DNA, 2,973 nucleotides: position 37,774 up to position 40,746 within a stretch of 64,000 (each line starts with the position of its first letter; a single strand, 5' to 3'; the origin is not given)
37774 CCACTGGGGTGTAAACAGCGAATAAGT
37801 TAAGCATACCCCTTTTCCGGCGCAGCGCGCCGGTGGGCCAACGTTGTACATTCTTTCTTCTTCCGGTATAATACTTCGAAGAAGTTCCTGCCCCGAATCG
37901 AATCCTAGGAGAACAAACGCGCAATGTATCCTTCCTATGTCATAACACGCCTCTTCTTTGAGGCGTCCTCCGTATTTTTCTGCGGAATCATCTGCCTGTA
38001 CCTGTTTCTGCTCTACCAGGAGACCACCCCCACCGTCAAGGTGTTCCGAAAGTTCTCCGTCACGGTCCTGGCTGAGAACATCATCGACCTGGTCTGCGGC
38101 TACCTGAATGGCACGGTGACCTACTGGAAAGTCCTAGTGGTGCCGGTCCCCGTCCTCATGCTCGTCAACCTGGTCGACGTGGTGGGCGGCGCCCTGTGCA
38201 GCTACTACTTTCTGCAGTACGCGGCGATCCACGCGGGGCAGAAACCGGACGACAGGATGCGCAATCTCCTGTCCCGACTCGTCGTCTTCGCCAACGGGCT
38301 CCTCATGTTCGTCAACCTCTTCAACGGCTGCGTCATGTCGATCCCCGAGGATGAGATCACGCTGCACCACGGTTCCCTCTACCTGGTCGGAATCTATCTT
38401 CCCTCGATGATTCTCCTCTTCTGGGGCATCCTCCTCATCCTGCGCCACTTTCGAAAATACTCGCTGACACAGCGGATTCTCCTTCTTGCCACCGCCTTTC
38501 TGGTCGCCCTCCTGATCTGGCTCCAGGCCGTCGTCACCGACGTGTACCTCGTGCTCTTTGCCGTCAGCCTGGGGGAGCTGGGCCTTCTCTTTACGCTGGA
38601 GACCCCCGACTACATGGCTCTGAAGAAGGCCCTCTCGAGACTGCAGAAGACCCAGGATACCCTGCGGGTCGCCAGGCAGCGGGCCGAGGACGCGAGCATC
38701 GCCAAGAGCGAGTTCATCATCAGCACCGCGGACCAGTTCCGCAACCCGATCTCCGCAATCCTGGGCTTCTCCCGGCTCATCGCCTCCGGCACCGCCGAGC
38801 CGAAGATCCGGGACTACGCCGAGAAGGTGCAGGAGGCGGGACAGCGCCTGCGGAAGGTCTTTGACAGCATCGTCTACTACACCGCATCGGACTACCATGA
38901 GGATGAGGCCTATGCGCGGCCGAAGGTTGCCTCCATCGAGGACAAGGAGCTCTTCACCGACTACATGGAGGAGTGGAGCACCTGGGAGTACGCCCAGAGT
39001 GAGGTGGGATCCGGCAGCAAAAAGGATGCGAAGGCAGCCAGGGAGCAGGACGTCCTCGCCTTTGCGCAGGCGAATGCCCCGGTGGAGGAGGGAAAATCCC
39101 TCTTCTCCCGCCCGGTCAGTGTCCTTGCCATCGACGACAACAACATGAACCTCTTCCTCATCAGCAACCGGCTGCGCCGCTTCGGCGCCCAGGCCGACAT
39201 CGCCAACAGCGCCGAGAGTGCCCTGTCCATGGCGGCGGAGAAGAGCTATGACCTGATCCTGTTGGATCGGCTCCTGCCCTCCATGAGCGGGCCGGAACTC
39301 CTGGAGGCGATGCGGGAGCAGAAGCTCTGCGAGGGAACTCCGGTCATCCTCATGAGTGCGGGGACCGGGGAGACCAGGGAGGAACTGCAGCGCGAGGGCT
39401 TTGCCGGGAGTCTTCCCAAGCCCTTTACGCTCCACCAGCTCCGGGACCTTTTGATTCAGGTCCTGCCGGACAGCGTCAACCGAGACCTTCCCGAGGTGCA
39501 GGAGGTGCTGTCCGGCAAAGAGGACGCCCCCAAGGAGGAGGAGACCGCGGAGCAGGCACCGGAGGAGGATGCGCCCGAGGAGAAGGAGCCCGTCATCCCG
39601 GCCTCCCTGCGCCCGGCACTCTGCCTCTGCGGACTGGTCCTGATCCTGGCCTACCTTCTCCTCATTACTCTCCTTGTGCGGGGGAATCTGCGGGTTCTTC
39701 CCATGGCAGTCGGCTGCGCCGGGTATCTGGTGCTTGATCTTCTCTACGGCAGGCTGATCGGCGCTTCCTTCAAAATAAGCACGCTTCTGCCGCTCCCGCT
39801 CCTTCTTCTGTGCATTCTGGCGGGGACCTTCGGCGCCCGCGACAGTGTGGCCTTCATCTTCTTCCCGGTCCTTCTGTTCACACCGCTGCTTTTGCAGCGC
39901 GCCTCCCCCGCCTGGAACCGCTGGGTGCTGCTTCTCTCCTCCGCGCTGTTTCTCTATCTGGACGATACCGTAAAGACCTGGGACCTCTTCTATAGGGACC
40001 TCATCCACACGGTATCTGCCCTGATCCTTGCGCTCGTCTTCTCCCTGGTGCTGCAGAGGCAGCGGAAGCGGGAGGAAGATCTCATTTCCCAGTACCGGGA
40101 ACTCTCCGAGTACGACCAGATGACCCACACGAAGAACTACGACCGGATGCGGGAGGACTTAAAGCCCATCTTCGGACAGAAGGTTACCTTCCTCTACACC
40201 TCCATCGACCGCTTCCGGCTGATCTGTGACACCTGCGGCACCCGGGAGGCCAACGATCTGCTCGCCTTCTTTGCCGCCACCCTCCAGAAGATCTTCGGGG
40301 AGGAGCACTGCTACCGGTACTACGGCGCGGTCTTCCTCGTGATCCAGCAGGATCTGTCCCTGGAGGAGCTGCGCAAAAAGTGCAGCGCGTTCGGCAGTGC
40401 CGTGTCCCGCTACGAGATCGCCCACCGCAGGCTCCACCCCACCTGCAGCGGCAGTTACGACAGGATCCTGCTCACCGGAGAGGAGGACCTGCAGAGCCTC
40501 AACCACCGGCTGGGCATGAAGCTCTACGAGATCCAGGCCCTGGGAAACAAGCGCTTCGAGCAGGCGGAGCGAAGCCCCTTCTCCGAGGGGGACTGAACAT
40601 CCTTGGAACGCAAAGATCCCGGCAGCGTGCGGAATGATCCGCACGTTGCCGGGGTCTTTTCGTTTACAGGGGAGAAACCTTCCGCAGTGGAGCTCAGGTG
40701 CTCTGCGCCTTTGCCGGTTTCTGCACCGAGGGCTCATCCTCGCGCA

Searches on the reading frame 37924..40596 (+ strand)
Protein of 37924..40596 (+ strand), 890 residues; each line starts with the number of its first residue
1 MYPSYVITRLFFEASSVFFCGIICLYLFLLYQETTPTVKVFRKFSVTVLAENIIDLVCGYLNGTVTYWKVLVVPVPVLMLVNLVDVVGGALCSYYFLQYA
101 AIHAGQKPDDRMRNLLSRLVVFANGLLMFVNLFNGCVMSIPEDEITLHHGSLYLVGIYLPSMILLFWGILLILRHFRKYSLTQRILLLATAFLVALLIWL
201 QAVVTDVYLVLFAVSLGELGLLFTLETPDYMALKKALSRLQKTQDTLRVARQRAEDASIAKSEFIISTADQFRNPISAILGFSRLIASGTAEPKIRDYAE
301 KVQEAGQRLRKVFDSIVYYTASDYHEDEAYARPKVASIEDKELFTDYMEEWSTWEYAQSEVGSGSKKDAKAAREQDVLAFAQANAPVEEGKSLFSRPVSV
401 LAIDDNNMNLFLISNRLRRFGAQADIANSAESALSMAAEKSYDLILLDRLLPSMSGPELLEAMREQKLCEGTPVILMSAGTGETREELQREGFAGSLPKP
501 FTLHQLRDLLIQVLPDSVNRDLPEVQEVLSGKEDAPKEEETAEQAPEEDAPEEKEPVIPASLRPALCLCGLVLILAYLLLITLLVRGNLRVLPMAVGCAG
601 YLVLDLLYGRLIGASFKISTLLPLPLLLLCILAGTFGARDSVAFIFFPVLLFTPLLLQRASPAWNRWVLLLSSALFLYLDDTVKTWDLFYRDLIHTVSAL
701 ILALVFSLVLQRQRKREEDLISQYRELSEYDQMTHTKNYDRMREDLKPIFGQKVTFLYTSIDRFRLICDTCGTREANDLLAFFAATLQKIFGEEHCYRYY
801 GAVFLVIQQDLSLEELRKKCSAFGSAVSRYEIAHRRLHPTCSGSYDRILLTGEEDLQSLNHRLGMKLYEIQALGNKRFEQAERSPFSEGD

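Call 8: search_protein_families(library=pfam, proteins=[window:37924-40596:+])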
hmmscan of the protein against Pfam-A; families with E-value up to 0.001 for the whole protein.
window:37924-40596:+ (890 aa): 3 families
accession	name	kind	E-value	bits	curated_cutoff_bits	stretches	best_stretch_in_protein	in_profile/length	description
PF00072.30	Response_reg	-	1.7e-17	64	30.2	1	400-509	1-109/111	Response regulator receiver domain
PF00512.31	HisKA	-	7.5e-08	32.7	26.9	1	260-319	1-60/66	His Kinase A (phospho-acceptor) domain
PF00990.26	GGDEF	-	1.7e-07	31.6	23.8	1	729-875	2-159/161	Diguanylate cyclase, GGDEF domain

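Call 9: find_encoding_contigs(protein=window:37924-40596:+, flank=10000, max_places=10)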
Protein window:37924-40596:+ (890 aa): 8 contigs read that carry it; 5 places shown.
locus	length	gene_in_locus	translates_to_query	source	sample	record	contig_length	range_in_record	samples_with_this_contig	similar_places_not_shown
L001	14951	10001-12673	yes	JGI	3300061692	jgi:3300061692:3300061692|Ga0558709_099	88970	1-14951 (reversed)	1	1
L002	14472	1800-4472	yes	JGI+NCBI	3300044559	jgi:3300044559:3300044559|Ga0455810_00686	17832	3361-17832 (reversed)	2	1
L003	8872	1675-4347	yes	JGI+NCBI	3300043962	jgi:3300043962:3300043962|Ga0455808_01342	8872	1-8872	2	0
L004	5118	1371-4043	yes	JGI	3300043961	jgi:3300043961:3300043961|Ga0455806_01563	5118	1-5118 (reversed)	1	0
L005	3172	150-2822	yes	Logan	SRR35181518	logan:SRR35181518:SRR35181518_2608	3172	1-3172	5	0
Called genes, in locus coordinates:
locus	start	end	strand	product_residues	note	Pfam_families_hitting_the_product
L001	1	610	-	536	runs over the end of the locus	PF00128:Alpha-amylase, PF16657:Malt_amylase_C (weak), PF23915:SusG_C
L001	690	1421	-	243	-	PF00528:BPD_transp_1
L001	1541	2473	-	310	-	PF00528:BPD_transp_1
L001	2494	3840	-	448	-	PF01547:SBP_bac_1, PF13416:SBP_bac_8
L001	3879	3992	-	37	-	-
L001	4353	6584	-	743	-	PF01609:DDE_Tnp_1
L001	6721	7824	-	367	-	-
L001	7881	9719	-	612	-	PF01609:DDE_Tnp_1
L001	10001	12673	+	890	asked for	PF00512:HisKA (weak), PF00072:Response_reg, PF00990:GGDEF (weak)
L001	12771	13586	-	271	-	PF01554:MatE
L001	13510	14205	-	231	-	PF13687:DUF4153 (weak), PF01554:MatE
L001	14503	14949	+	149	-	?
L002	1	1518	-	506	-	PF01609:DDE_Tnp_1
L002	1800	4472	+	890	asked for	PF00512:HisKA (weak), PF00072:Response_reg, PF00990:GGDEF (weak)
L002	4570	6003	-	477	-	PF01554:MatE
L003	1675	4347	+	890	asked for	PF00512:HisKA (weak), PF00072:Response_reg, PF00990:GGDEF (weak)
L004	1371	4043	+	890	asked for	PF00512:HisKA (weak), PF00072:Response_reg, PF00990:GGDEF (weak)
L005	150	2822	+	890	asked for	PF00512:HisKA (weak), PF00072:Response_reg, PF00990:GGDEF (weak)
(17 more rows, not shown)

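Call 18: find_related_loci(query=window:37924-40596:+, collection=genome_contigs, flank=10000)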
Query window:37924-40596:+ (890 aa) in genome_contigs; peptide patterns used: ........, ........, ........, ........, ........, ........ (x = any residue, [..] = any of these).
134 stretches matched a pattern; 3 encode a relative of the query (tblastn E <= 1e-3); 3 distinct loci.
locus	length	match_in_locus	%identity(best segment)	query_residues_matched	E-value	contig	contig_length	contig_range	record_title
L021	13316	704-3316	77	4-890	0e+0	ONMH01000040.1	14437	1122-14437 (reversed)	uncultured Lachnospiraceae bacterium isolate RUG433 genome assembly, contig: scaffold_3282, whole genome shotgun sequenc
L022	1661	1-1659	84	322-873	0e+0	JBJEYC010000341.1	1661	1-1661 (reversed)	MAG: Lachnospiraceae bacterium isolate LOHA30_bin.002 NODE_37910_length_1661_cov_29.459527, whole genome shotgun sequenc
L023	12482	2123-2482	30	399-520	1e-6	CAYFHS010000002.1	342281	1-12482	MAG TPA_asm: uncultured archaeon isolate ERP003628_co1_33 genome assembly, contig: NODE_3_length_342281_cov_13.443979, w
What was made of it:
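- Tried and rejected: The species itself is absent from that collection (call 18).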

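Call 41: find_homologous_proteins(query=window:37924-40596:+, max_evalue=1e-50)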
Query window:37924-40596:+ (890 aa): 4 proteins with E <= 1e-50 among 8000 candidates.
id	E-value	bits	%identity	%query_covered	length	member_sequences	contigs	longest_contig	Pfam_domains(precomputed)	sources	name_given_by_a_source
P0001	0.0e+0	1981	100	100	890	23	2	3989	PF00512.32,PF00990.27,PF00072.31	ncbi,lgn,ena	-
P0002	0.0e+0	1623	82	100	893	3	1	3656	PF00512.32,PF00990.27,PF00072.31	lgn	-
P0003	0.0e+0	1557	79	100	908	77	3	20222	PF00512.32,PF00990.27,PF00072.31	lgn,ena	-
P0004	0.0e+0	1043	84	62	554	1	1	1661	PF00990.27,PF00072.31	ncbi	ncbi:MAG: response regulator, partial [Lachnospiraceae bacterium]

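Call 42: find_encoding_contigs(protein=P0003, flank=6000, max_places=5)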
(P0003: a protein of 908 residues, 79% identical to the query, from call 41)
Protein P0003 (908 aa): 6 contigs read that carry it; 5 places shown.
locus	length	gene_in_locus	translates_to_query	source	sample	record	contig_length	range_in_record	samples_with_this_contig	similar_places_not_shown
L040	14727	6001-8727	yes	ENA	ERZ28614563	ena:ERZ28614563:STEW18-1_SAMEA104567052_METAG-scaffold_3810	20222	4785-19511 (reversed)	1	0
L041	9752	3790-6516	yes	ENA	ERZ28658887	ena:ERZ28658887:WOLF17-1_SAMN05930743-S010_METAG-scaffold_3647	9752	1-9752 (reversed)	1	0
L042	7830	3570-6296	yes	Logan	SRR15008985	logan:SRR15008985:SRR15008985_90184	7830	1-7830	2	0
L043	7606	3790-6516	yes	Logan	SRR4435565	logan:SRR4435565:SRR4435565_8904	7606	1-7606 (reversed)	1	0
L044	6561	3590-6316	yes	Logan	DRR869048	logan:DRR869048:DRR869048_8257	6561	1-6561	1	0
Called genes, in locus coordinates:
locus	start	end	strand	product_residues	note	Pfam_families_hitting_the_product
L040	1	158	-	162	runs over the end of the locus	PF11457:DUF3021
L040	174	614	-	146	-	PF04397:LytTR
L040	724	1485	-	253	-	-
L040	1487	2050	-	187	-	PF00005:ABC_tran, PF13304:AAA_21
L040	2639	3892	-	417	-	PF11700:ATG22, PF07690:MFS_1, PF11700:ATG22, PF07690:MFS_1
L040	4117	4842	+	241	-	PF00072:Response_reg, PF04397:LytTR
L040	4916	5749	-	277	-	PF00072:Response_reg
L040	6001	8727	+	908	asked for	PF00512:HisKA (weak), PF00072:Response_reg, PF00990:GGDEF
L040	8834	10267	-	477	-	PF01554:MatE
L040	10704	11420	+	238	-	PF00702:Hydrolase, PF13419:HAD_2, PF13242:Hydrolase_like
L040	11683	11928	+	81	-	-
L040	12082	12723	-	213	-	PF01613:Flavin_Reduct, PF21349:RUBY_RBDX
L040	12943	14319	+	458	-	PF00209:SNF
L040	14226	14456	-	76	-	-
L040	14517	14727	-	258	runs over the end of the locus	PF00106:adh_short, PF13561:adh_short_C2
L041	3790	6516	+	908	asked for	PF00512:HisKA (weak), PF00072:Response_reg, PF00990:GGDEF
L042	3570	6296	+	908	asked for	PF00512:HisKA (weak), PF00072:Response_reg, PF00990:GGDEF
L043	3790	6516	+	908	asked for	PF00512:HisKA (weak), PF00072:Response_reg, PF00990:GGDEF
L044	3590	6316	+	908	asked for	PF00512:HisKA (weak), PF00072:Response_reg, PF00990:GGDEF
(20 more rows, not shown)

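Call 43: find_encoding_contigs(protein=P0002, flank=6000, max_places=4)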
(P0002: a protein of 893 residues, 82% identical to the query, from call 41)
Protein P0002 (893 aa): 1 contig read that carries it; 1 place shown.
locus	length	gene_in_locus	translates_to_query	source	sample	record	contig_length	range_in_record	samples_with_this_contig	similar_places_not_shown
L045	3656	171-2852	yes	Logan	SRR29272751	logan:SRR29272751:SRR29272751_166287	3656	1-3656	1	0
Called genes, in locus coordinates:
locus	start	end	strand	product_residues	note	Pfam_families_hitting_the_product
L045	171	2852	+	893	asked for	PF00512:HisKA (weak), PF00072:Response_reg, PF00990:GGDEF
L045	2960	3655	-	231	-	?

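Call 52: list_cluster_members(proteins=[window:37924-40596:+, window:35804-37642:-, window:25777-26745:-, window:26923-28590:-, window:32276-34507:-])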
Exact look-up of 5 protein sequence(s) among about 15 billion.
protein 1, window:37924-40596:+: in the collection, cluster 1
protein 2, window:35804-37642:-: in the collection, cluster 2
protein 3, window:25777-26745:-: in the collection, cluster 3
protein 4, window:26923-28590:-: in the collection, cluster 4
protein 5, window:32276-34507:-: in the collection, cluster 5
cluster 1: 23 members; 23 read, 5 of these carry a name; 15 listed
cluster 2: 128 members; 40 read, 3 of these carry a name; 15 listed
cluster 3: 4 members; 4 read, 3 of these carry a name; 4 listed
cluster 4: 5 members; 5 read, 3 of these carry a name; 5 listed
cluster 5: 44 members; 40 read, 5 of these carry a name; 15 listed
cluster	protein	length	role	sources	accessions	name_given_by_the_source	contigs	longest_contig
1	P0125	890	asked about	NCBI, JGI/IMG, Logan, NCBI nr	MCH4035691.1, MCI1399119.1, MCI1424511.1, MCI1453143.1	MAG: response regulator [Lachnospiraceae bacterium] | PleD family two-component response regulator | response regulator [Lachnospiraceae bacterium]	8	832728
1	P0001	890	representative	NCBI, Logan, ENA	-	-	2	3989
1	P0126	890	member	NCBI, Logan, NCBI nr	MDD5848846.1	MAG: response regulator [Firmicutes bacterium] | response regulator [Bacillota bacterium]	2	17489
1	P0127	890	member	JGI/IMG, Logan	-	PleD family two-component response regulator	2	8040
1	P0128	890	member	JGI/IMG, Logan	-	PleD family two-component response regulator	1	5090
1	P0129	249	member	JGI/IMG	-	GGDEF domain-containing protein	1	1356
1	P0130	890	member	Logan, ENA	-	-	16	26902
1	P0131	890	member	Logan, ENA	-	-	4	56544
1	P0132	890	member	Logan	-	-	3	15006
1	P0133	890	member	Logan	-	-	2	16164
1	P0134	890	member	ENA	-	-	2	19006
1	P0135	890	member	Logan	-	-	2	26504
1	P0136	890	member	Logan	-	-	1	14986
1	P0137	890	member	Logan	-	-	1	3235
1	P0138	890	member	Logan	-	-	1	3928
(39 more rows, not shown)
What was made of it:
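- The exact IS_A transposase has a single accession in the host MAG, whereas the IS_B transposase has four: call 52. The exact IS_A transposase occurs once in the host MAG, so nothing shows IS_A was resident before the cargo (call 52).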

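Call 53: find_encoding_contigs(protein=P0131, flank=6000, max_places=6)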
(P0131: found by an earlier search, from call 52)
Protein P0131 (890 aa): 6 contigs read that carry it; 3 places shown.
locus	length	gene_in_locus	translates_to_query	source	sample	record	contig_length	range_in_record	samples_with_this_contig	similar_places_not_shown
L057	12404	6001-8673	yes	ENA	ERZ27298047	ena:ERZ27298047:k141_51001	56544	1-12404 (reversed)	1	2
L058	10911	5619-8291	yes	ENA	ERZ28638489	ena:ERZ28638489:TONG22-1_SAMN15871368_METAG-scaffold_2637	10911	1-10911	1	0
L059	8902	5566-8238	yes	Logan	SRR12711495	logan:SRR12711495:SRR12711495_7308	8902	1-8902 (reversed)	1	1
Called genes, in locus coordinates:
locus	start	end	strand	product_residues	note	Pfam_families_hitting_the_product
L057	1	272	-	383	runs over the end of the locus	PF16927:HisKA_7TM (weak), PF00990:GGDEF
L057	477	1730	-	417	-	PF11700:ATG22, PF07690:MFS_1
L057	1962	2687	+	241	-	PF00072:Response_reg, PF04397:LytTR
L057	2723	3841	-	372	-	-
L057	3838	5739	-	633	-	PF00512:HisKA, PF00072:Response_reg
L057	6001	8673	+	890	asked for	PF00512:HisKA (weak), PF00072:Response_reg, PF00990:GGDEF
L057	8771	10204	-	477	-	PF01554:MatE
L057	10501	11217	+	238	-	PF00702:Hydrolase, PF13419:HAD_2, PF13242:Hydrolase_like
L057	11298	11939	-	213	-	PF01613:Flavin_Reduct, PF21349:RUBY_RBDX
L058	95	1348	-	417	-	PF11700:ATG22, PF07690:MFS_1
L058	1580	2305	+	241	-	PF00072:Response_reg, PF04397:LytTR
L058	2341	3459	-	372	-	-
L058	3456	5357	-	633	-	PF00512:HisKA, PF00072:Response_reg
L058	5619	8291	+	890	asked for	PF00512:HisKA (weak), PF00072:Response_reg, PF00990:GGDEF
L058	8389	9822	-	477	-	PF01554:MatE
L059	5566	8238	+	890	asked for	PF00512:HisKA (weak), PF00072:Response_reg, PF00990:GGDEF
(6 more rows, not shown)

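Call 55: find_encoding_contigs(protein=P0130, flank=5000, max_places=10)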
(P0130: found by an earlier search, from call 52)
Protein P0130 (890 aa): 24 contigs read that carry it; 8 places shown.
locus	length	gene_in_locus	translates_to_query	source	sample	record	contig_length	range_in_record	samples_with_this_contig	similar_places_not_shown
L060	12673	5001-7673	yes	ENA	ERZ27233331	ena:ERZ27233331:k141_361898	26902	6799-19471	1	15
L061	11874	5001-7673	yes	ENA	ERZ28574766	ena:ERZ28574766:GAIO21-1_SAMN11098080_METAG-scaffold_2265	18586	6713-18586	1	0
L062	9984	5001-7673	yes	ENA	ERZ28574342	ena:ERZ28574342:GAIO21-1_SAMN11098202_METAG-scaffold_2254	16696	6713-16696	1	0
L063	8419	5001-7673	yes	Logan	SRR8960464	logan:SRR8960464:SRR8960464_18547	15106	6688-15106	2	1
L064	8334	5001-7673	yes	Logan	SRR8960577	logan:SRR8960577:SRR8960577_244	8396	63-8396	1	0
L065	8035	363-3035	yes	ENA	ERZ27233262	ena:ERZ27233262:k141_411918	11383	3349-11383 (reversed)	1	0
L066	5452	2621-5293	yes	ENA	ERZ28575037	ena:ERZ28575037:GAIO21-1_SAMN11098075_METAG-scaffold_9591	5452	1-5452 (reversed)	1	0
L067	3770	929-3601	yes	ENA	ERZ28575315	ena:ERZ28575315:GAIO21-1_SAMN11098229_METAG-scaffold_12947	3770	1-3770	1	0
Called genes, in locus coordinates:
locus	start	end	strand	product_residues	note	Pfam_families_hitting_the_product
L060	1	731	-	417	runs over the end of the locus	PF11700:ATG22, PF07690:MFS_1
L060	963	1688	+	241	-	PF00072:Response_reg, PF04397:LytTR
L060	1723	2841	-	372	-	-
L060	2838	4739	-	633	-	PF00512:HisKA, PF00072:Response_reg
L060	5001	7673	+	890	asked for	PF00512:HisKA (weak), PF00072:Response_reg, PF00990:GGDEF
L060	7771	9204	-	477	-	PF01554:MatE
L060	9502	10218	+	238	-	PF00702:Hydrolase, PF13419:HAD_2, PF13242:Hydrolase_like (weak)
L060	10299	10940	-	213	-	PF01613:Flavin_Reduct, PF21349:RUBY_RBDX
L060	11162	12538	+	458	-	PF00209:SNF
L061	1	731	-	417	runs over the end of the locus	PF11700:ATG22, PF07690:MFS_1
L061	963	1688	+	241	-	PF00072:Response_reg, PF04397:LytTR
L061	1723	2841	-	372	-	-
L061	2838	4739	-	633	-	PF00512:HisKA, PF00072:Response_reg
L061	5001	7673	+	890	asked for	PF00512:HisKA (weak), PF00072:Response_reg, PF00990:GGDEF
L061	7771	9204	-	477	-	PF01554:MatE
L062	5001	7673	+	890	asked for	PF00512:HisKA (weak), PF00072:Response_reg, PF00990:GGDEF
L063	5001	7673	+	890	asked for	PF00512:HisKA (weak), PF00072:Response_reg, PF00990:GGDEF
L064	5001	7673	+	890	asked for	PF00512:HisKA (weak), PF00072:Response_reg, PF00990:GGDEF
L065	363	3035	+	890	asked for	PF00512:HisKA (weak), PF00072:Response_reg, PF00990:GGDEF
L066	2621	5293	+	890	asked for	PF00512:HisKA (weak), PF00072:Response_reg, PF00990:GGDEF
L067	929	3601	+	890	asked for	PF00512:HisKA (weak), PF00072:Response_reg, PF00990:GGDEF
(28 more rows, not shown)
